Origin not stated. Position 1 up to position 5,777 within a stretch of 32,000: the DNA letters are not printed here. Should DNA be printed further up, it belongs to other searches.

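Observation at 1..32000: A 32-kb, single-strand, ~99% coding array encoding only giant anchored and secreted proteins: candidate uncharacterised surface apparatus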

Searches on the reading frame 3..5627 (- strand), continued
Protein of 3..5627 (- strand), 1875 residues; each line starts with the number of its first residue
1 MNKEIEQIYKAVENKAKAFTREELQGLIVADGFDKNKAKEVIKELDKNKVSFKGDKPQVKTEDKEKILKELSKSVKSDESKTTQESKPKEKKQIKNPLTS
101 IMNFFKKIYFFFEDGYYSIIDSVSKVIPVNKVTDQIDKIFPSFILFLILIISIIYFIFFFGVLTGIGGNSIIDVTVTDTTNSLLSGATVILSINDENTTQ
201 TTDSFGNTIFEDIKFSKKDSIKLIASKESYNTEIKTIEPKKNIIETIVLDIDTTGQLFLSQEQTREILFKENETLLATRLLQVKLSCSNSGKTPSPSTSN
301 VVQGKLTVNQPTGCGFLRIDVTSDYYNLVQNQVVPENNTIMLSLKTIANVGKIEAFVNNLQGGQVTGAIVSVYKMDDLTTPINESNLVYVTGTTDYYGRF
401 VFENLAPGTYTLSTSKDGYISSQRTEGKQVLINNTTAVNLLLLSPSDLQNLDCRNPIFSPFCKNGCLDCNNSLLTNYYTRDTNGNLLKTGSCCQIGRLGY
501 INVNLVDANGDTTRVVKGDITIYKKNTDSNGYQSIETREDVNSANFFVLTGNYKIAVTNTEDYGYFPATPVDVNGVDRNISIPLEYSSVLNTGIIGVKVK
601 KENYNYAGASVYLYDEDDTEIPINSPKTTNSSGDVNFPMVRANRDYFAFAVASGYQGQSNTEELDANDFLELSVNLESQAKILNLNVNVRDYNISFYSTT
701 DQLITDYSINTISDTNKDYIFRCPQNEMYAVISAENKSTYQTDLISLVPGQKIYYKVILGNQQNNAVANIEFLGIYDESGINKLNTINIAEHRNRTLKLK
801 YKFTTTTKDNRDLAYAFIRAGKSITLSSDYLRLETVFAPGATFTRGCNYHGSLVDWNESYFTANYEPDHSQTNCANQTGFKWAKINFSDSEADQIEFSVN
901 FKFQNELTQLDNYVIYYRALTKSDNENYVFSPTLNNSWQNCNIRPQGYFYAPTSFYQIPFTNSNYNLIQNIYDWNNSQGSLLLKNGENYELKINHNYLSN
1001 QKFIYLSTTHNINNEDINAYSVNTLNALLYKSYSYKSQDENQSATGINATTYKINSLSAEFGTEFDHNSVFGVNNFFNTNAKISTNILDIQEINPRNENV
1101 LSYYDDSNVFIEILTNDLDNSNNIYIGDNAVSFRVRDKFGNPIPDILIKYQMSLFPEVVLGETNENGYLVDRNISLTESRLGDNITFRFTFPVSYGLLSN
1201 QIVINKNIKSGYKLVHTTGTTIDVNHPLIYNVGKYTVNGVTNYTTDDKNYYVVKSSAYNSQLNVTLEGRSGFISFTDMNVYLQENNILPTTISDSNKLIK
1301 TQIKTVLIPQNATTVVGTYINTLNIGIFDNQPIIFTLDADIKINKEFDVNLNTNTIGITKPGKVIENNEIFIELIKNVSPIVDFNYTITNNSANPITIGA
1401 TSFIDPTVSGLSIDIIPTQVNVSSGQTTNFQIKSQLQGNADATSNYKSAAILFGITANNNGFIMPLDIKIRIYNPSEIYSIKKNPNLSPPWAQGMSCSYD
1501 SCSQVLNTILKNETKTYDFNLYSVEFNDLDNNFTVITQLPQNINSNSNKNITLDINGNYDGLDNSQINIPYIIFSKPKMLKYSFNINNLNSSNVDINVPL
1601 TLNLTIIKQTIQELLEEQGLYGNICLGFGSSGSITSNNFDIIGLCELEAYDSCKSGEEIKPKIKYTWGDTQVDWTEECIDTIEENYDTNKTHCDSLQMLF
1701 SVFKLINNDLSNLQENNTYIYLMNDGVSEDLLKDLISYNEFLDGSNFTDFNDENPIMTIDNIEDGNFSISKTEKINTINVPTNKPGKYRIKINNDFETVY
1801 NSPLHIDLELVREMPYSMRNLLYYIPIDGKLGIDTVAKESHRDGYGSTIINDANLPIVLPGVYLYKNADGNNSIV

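Call 59: find_encoding_contigs(protein=P0011, flank=10000, max_places=1)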
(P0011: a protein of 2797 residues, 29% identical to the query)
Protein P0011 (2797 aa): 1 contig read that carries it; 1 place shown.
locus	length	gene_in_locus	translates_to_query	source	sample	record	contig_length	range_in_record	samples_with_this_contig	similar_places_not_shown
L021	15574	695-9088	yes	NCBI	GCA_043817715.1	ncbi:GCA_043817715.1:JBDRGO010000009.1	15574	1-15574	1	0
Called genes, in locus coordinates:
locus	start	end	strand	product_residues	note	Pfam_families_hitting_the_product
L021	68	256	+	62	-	-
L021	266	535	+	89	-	PF05016:ParE_toxin (weak)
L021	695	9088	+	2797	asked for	PF02369:Big_1 (faint), PF13620:CarboxypepD_reg, PF13715:CarbopepD_reg_2 (faint), PF17789:MG4 (faint), PF24025:Ig_DR_A0283-like (faint)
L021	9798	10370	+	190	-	PF01936:NYN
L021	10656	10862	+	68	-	-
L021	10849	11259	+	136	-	PF01850:PIN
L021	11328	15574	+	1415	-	PF13620:CarboxypepD_reg (faint), PF17802:SpaA (faint)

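Call 61: search_protein_families(library=pfam, proteins=[L020:24221-24568:+, L020:24568-24906:+, L020:24908-25162:+, L020:25164-25469:+, L020:25471-25959:+, L020:25963-26469:+], max_evalue=1)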
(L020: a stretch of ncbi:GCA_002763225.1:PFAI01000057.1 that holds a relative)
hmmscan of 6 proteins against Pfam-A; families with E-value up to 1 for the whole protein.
L020:24221-24568:+ (115 aa): 1 family
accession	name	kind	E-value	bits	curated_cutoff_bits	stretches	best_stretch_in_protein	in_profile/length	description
PF00487.30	FA_desaturase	-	0.042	14.1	29.7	1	20-98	116-192/253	Fatty acid desaturase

L020:24568-24906:+ (112 aa): 0 families

L020:24908-25162:+ (84 aa): 2 families
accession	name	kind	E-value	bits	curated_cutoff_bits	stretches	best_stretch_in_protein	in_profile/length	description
PF01899.21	MNHE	-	0.47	10.7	27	1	19-80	3-64/145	Na+/H+ ion antiporter subunit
PF08135.16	EPV_E5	-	0.55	11.1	25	0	60-75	3-18/43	Major transforming protein E5 family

L020:25164-25469:+ (101 aa): 0 families

L020:25471-25959:+ (162 aa): 0 families

L020:25963-26469:+ (168 aa): 2 families
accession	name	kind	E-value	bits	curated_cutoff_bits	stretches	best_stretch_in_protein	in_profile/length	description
PF13631.11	Cytochrom_B_N_2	-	0.15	12.5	27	1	4-43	7-45/169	Cytochrome b(N-terminal)/b6/petB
PF23417.1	STING_TM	-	0.21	12.4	28.1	1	5-51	53-97/109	STING transmembrane domain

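Call 113: search_solved_structures(query=A5, max_evalue=0.1)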
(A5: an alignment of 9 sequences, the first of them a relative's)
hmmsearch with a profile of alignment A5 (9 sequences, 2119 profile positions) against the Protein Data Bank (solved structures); distinct sequences matched with E-value up to 0.1: 0.
